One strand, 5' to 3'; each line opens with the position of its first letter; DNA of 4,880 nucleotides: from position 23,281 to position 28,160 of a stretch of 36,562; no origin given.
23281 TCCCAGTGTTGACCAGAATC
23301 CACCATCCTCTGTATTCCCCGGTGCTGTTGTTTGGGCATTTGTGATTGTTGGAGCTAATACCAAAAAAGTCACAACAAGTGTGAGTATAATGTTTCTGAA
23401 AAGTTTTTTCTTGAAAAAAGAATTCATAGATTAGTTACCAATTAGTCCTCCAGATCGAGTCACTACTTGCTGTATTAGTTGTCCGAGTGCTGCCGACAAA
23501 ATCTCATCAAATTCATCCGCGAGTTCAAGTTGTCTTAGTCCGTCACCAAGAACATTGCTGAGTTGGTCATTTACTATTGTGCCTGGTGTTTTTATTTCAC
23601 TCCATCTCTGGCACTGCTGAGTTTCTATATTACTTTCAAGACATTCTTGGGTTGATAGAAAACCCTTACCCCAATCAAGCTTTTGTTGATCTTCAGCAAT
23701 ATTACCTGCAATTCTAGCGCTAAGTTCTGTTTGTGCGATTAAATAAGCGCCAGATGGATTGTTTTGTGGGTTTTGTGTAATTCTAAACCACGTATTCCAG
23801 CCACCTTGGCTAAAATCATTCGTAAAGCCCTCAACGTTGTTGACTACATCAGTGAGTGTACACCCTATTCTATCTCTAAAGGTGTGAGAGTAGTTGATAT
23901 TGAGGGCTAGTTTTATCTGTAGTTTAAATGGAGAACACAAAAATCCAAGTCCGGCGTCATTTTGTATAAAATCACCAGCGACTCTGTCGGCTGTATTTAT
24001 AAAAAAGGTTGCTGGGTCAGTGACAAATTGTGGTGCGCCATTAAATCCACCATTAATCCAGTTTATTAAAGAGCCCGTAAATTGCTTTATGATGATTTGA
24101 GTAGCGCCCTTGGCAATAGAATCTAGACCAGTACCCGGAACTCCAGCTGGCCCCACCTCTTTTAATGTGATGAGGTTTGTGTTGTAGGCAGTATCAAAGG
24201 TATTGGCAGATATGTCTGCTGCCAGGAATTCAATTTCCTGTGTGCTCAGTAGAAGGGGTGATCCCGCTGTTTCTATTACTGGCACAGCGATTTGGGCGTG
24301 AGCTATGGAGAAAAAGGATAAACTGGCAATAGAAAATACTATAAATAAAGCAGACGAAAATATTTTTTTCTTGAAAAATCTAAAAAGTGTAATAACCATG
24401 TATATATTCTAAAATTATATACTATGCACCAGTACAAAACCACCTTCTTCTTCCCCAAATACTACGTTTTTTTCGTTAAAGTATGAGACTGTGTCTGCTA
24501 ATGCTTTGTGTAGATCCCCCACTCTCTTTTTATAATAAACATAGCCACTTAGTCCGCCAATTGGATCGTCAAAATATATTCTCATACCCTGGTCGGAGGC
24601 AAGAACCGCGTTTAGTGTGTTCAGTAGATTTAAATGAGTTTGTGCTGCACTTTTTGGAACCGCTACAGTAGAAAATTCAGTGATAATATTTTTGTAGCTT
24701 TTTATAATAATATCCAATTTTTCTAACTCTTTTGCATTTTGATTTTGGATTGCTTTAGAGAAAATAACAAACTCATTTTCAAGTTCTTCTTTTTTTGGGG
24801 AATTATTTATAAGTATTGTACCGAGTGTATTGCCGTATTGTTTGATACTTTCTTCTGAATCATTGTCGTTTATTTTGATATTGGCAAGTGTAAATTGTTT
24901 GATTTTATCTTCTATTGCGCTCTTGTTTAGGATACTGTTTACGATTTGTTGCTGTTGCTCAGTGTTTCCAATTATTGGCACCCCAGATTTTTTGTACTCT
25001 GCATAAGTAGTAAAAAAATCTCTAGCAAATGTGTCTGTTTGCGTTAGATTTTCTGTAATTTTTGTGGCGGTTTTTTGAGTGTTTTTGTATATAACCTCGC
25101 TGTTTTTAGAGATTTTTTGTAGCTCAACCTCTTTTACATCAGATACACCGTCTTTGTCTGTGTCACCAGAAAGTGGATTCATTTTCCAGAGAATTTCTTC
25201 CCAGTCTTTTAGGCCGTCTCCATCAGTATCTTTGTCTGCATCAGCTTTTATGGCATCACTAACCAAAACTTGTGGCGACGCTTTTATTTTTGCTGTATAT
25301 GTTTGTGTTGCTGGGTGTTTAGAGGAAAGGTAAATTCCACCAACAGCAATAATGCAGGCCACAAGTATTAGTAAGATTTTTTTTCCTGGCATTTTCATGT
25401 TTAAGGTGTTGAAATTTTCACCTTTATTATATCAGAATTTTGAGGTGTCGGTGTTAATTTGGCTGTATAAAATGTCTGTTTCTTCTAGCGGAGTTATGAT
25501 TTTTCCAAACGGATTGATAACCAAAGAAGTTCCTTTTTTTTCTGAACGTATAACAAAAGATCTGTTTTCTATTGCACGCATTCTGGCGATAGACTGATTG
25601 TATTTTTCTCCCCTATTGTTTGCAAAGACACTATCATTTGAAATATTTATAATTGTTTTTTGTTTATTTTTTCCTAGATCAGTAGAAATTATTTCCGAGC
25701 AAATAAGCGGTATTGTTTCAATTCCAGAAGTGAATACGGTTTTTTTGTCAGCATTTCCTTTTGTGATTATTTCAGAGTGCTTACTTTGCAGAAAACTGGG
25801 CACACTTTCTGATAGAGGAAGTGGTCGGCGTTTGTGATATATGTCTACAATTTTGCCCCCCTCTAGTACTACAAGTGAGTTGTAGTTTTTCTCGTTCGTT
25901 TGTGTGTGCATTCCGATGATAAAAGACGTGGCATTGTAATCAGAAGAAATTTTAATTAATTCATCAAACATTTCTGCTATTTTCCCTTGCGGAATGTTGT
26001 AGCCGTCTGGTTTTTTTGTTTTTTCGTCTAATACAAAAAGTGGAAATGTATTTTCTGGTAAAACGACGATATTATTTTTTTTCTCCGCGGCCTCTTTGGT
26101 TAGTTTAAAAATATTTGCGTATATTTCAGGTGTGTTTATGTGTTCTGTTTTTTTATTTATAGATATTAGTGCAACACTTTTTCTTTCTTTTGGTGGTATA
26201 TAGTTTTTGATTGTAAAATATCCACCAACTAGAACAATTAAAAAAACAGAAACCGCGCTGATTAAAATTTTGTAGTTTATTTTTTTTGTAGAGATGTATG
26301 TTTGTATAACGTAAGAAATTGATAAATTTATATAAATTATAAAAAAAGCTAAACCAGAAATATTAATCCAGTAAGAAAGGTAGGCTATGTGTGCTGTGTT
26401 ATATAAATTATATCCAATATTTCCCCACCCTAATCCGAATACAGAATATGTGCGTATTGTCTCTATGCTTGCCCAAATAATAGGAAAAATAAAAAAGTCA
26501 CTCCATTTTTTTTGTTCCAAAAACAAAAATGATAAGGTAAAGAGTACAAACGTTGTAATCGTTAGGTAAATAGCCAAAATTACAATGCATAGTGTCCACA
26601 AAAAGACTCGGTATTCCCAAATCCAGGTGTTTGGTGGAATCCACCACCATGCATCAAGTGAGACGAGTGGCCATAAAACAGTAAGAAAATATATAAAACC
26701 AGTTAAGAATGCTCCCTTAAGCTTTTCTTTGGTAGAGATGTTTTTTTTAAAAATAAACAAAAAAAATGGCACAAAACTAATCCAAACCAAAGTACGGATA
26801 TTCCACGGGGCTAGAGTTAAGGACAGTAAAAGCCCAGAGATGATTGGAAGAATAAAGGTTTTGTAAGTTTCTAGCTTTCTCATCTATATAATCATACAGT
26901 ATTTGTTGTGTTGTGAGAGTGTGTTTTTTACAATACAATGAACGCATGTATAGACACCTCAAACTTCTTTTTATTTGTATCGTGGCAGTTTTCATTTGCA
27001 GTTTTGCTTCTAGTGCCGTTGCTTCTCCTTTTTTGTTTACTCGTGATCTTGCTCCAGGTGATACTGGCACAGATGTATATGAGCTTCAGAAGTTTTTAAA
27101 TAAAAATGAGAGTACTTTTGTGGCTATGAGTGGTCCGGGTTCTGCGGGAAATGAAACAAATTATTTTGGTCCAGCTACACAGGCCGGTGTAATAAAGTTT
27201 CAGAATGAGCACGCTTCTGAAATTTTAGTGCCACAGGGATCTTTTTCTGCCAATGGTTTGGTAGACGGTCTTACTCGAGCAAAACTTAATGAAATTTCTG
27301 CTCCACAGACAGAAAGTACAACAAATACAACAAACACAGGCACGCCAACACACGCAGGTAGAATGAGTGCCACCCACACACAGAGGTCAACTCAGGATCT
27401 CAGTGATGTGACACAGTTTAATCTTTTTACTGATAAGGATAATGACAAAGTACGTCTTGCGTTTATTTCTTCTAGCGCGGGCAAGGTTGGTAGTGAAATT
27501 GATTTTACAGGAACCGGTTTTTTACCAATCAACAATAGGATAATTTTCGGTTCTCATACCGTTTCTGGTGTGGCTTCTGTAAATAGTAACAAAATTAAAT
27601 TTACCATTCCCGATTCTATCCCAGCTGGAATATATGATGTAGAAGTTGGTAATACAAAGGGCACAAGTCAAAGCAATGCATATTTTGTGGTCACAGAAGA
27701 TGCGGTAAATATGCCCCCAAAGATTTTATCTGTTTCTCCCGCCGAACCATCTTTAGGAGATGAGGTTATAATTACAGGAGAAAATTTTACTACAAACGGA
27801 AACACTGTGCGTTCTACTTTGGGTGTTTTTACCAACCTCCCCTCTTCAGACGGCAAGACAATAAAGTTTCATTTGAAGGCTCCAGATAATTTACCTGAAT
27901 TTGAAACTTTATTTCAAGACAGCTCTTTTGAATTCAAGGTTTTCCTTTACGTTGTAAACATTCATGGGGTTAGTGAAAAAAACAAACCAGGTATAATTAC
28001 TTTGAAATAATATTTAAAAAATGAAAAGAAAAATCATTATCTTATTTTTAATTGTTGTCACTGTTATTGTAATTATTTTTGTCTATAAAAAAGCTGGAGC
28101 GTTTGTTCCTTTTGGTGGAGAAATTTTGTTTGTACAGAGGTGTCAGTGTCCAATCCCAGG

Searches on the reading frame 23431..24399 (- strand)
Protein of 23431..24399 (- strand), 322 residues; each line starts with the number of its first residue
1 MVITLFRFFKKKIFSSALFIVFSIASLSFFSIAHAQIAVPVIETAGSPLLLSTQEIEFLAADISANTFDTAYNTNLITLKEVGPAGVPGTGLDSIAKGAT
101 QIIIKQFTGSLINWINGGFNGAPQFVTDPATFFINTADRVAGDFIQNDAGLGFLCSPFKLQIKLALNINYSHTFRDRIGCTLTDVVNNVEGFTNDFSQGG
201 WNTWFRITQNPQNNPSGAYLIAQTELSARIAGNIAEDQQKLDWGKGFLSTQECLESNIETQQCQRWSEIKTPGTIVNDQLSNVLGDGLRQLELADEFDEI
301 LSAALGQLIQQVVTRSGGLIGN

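Call 5: search_protein_families(library=pfam, max_evalue=0.01, proteins=[window:23431-24399:-])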
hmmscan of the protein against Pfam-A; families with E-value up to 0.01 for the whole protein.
window:23431-24399:- (322 aa): 0 families

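Call 18: search_protein_families(library=ncbifam, max_evalue=0.01, proteins=[window:23431-24399:-])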
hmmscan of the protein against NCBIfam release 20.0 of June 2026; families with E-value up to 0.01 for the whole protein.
window:23431-24399:- (322 aa): 0 families

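Call 26: search_solved_structures(query=A2, max_evalue=1, show_alignments=1)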
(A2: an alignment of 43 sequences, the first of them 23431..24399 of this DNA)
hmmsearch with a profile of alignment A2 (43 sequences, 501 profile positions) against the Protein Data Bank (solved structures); distinct sequences matched with E-value up to 1: 3.
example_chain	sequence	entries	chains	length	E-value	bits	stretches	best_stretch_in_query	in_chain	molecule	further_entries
8qca_E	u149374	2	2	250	0.1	15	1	283-399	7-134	Superkiller protein 7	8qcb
3wrd_A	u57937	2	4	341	0.31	13.4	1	277-468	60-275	Kinesin heavy chain isoform 5C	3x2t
3j6h_K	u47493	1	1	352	0.32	13.4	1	277-468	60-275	Kinesin heavy chain isoform 5C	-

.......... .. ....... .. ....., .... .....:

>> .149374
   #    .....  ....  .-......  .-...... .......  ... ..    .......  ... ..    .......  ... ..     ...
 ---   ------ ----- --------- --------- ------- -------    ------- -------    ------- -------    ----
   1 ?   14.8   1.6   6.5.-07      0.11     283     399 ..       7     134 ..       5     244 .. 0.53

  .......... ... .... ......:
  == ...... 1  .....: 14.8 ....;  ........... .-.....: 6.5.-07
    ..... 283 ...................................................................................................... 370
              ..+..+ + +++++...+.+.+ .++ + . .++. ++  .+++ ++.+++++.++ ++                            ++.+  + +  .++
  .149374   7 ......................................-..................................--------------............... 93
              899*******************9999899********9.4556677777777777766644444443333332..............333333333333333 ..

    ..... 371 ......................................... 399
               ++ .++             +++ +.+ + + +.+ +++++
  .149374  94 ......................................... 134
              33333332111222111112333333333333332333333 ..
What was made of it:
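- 23431..24399 (-): Secreted or anchored helical protein, 322 aa, with four conserved Cys. No known family. Relatives are usually longer and have C-terminal Ig-like domains. The PDB profile search found nothing (call 26).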

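Call 33: find_homologous_proteins(query=window:23431-24399:-, max_evalue=0.00001)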
Query window:23431-24399:- (322 aa): 242 proteins with E <= 0.00001 among 2814 candidates; the best 120 are listed.
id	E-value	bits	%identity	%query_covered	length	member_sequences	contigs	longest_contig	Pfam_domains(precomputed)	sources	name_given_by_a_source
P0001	5.3e-210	714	100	100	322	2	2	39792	-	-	-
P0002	3.1e-92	327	50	99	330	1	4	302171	-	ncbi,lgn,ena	-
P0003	1.3e-89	319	51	99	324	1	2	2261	-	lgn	-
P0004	5.7e-88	313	48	97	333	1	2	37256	-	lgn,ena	-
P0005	1.5e-87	312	49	98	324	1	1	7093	-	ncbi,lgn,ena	-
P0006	1.1e-85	306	50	96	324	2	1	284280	-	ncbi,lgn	-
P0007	1.1e-82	296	47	100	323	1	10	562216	-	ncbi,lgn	ncbi:MAG: hypothetical protein U0522_00985 [Candidatus Paceibacterota bacterium]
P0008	1.7e-81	292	48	91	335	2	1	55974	-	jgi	jgi:hypothetical protein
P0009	3.6e-78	281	48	100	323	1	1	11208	-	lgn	-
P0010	6.1e-78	280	51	79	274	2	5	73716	-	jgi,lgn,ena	-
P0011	2.2e-75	272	52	75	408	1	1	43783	-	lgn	-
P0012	8.0e-75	270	44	98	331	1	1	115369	-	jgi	jgi:hypothetical protein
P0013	4.9e-74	268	48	87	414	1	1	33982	-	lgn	-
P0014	1.4e-73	266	46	97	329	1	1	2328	-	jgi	jgi:hypothetical protein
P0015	1.9e-73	266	44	95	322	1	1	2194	-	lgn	-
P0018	3.8e-70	255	52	72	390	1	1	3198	PF18998.7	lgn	-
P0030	1.0e-65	240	48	75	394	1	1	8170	PF18998.7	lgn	-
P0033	8.5e-65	237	48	75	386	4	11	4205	PF18998.7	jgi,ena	-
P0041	5.0e-64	235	47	70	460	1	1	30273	PF18998.7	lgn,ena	-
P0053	3.1e-63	232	48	72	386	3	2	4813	PF18998.7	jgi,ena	-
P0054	3.2e-63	232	48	72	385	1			PF18998.7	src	-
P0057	1.3e-62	230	47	72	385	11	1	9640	PF18998.7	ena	-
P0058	1.4e-62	230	47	72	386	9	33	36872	PF18998.7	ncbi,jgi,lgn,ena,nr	ncbi:MAG: hypothetical protein UV94_C0015G0007 [Parcubacteria group bacterium GW2011_GWC1_43_30]|nr:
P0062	1.7e-62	230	48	72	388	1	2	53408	PF18998.7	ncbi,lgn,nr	ncbi:MAG: hypothetical protein HYX23_01890 [Candidatus Zambryskibacteria bacterium]|nr:hypothetical 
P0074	1.6e-60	223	46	70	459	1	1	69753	PF18998.7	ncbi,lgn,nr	ncbi:MAG: hypothetical protein Q7R69_01230 [bacterium]|nr:hypothetical protein [bacterium]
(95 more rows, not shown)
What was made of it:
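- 23431..24399 (-): All 242 homologues are hypothetical CPR proteins, some carrying PF18998, fn3 or SdrD_B domains (call 33).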

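Call 39: predict_structure(alignment_id=A5)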
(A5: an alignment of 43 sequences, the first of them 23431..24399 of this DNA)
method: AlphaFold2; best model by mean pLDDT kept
length: 322 residues; sequences in the alignment: 43
mean_pLDDT: 63.7   pTM: 0.29
mean pLDDT of the five models: 63.7, 63.3, 59.0, 58.2, 57.3
residues with pLDDT >= 90: 8; 70-90: 92; 50-70: 181; < 50: 41
segments of 3 or more residues with pLDDT < 50: 33-36, 154-157, 177-182, 245-247, 287-293, 317-322
pLDDT, mean of each block of 10 residues (from residue 1): 53 71 77 48 67 72 60 60 58 67 78 77 77 72 61 50 54 47 55 66 63 59 70 70 58 90 83 54 49 56 69 54 40
secondary structure, 60 per line:
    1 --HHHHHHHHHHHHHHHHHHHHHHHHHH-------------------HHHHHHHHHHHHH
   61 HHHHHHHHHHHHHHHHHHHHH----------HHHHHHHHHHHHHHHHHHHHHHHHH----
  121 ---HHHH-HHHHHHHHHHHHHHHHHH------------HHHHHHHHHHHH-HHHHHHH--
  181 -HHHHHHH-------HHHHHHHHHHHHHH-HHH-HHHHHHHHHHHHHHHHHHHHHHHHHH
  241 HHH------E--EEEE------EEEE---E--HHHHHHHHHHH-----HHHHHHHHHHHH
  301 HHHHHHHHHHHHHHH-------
elements in order: H3-28 H48-81 H92-116 H124-127 H129-146 H159-170 H172-178 H182-188 H196-209 H215-243 E253-256 E263-266 H273-283 H289-315

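Call 51: fold_search(model_id=the predicted structure, library=pdb)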
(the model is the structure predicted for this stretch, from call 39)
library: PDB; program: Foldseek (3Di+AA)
matches with E <= 10: 8; with E <= 0.001: 0
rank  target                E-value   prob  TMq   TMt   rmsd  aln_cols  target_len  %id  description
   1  7aqo_J                2.0e+00  0.05  0.11  0.15  42.0       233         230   11  yeast THO-Sub2 complex dimer (released 2020-12-02)
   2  8xku_C                5.6e+00  0.02  0.13  0.06  34.1       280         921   11  Cryo-EM structure of the Ycf2-FtsHi motor complex from Arabidopsis in ATP-bound state (released 2024-09-11)
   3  7dyr_C                6.0e+00  0.01  0.10  0.10  21.6       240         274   14  CryoEM Structure of Mannose Transporter ManYZ and Microcin E492 (MceA) complex (released 2021-09-01)
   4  9nbb_F                7.7e+00  0.02  0.14  0.14  35.5       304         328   13  Augmin/V junction(closed) (released 2025-03-19)
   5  2myf_MODEL_1_A        8.2e+00  0.03  0.08  0.19  11.8        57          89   14  Solution structure of RNA recognition motif of a cyclophilin33-like protein from Plasmodium falciparum (released 2016-01-27)
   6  6mvv_B                8.7e+00  0.01  0.09  0.12  19.4       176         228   14  NavAb voltage-gated sodium channel, I217C/F203A (released 2018-12-05)
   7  7khc_F                9.3e+00  0.01  0.10  0.07  33.7       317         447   14  Escherichia coli RNA polymerase and rrnBP1 promoter closed complex (released 2020-10-28)
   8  7jly                  9.8e+00  0.06  0.10  0.28  10.5        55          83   16  Crystal Structure of RNA Binding Protein PG1 (released 2021-07-28)
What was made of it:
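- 23431..24399 (-): The AF2 model is poor (pLDDT 63.7, pTM 0.29) and has no Foldseek match (calls 39, 51).
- Tried and rejected: The AF2 model had low confidence and no Foldseek match, so no fold is claimed (calls 39, 51).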

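Call 77: find_encoding_contigs(protein=P0001, flank=10000, max_places=3)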
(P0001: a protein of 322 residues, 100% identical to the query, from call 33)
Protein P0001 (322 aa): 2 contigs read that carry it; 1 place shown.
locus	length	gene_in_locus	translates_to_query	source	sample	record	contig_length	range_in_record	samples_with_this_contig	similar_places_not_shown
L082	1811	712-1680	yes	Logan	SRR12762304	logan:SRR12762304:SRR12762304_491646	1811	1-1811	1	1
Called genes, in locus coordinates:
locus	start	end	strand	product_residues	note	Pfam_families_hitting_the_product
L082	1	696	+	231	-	?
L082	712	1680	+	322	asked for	-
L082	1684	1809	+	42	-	?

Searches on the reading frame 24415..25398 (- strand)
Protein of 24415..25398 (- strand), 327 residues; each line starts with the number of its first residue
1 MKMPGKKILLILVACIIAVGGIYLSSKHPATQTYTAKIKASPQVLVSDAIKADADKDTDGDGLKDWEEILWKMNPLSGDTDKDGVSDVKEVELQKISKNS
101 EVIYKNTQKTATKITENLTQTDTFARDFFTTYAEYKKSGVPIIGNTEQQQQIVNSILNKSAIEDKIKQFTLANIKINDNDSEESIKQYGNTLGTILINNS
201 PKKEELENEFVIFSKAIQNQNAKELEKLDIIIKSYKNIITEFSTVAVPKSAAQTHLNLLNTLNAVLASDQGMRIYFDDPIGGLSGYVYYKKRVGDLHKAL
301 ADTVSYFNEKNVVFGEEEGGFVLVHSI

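Call 5: search_protein_families(library=pfam, max_evalue=0.01, proteins=[window:24415-25398:-])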
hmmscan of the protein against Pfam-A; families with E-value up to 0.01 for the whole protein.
window:24415-25398:- (327 aa): 1 family
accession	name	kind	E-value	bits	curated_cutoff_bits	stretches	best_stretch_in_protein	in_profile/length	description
PF18884.5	TSP3_bac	-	0.0051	17.1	25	0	57-68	1-12/22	Bacterial TSP3 repeat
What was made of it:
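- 24415..25398 (-): N-terminally anchored envelope protein, 327 aa, with a weak TSP3-type Ca-binding repeat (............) followed by a helical domain. No known family. Pfam TSP3_bac 0.0051, below the cutoff (call 5).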

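Call 18: search_protein_families(library=ncbifam, max_evalue=0.01, proteins=[window:24415-25398:-])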
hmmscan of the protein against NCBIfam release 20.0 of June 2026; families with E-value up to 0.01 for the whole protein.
window:24415-25398:- (327 aa): 1 family
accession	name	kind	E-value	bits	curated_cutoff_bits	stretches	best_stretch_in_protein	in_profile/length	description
NF033765.2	gliding_CglD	equivalog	0.00017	19.5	400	1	54-92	204-242/1124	adventurous gliding motility lipoprotein CglD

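Call 64: search_solved_structures(query=A9, max_evalue=1)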
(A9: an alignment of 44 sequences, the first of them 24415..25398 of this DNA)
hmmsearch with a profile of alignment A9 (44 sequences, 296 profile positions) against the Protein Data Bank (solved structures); distinct sequences matched with E-value up to 1: 1.
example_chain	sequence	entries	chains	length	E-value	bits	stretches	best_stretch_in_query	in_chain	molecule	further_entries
7m5t_A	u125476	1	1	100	0.014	18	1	227-274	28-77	De novo designed protein 0515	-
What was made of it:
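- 24415..25398 (-): The PDB profile search found nothing meaningful (call 64).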

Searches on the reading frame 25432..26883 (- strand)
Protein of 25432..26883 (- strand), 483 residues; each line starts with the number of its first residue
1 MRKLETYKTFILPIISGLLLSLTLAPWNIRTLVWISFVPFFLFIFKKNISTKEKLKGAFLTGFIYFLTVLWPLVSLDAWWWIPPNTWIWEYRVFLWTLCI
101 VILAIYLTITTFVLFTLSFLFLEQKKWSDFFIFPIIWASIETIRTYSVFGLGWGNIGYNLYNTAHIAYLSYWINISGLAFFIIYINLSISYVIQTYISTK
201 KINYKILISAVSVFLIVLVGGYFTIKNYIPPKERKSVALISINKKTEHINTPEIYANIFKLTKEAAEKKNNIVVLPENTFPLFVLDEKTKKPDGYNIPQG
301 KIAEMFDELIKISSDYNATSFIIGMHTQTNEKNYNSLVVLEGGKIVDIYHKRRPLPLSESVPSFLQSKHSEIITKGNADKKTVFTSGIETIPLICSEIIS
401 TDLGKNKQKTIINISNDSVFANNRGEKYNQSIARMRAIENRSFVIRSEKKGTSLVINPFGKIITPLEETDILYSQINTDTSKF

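Call 5: search_protein_families(library=pfam, max_evalue=0.01, proteins=[window:25432-26883:-])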
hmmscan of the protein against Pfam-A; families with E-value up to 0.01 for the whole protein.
window:25432-26883:- (483 aa): 2 families
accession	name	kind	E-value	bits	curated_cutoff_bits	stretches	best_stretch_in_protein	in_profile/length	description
PF00795.27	CN_hydrolase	-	6.8e-21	75.2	23.2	1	250-479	13-249/256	Carbon-nitrogen hydrolase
PF20154.4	LNT_N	-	9.5e-16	58.8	27.1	1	16-187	1-158/159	Apolipoprotein N-acyltransferase N-terminal domain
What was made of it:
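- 25432..26883 (-): Apolipoprotein N-acyltransferase (Lnt). It is adjacent and co-directional but is not a conserved member of the T4SS block. Pfam CN_hydrolase and LNT_N (call 5).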

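Call 52: search_protein_families(library=ncbifam, max_evalue=0.001, proteins=[window:25432-26883:-])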
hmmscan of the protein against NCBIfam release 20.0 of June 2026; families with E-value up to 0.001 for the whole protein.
window:25432-26883:- (483 aa): 4 families
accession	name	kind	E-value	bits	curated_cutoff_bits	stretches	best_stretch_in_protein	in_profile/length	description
TIGR00546.1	lnt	equivalog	3.1e-52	178.1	132.9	1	76-462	8-395/395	apolipoprotein N-acyltransferase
NF008934.0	PRK12291.1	equivalog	7.4e-08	32.1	427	1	40-459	43-412/419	apolipoprotein N-acyltransferase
NF033621.1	de_GSH_amidase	exception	1.7e-07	30.9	355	1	257-476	19-235/260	deaminated glutathione amidase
NF010588.0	PRK13981.1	equivalog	2.9e-06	26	479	1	255-444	23-201/546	NAD+ synthase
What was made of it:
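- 25432..26883 (-): TIGR00546 scores 178 bits against a cutoff of 132.9 (call 52).
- Checked: (c) 25432-26883 is a bona fide Lnt (calls 5, 52).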

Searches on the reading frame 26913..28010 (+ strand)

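Call 6: search_protein_families(library=pfam, max_evalue=0.01, proteins=[window:26913-28010:+])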
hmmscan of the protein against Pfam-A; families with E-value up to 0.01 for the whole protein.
window:26913-28010:+ (365 aa): 2 families
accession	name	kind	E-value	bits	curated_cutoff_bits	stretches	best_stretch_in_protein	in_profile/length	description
PF01833.30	TIG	-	5e-08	33.3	20.9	1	186-257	7-81/84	IPT/TIG domain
PF01471.23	PG_binding_1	-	2.6e-05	24.8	23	1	51-99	1-40/57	Putative peptidoglycan binding domain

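Call 52: search_protein_families(library=ncbifam, max_evalue=0.001, proteins=[window:26913-28010:+])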
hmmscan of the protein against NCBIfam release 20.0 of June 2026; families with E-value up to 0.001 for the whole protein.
window:26913-28010:+ (365 aa): 0 families
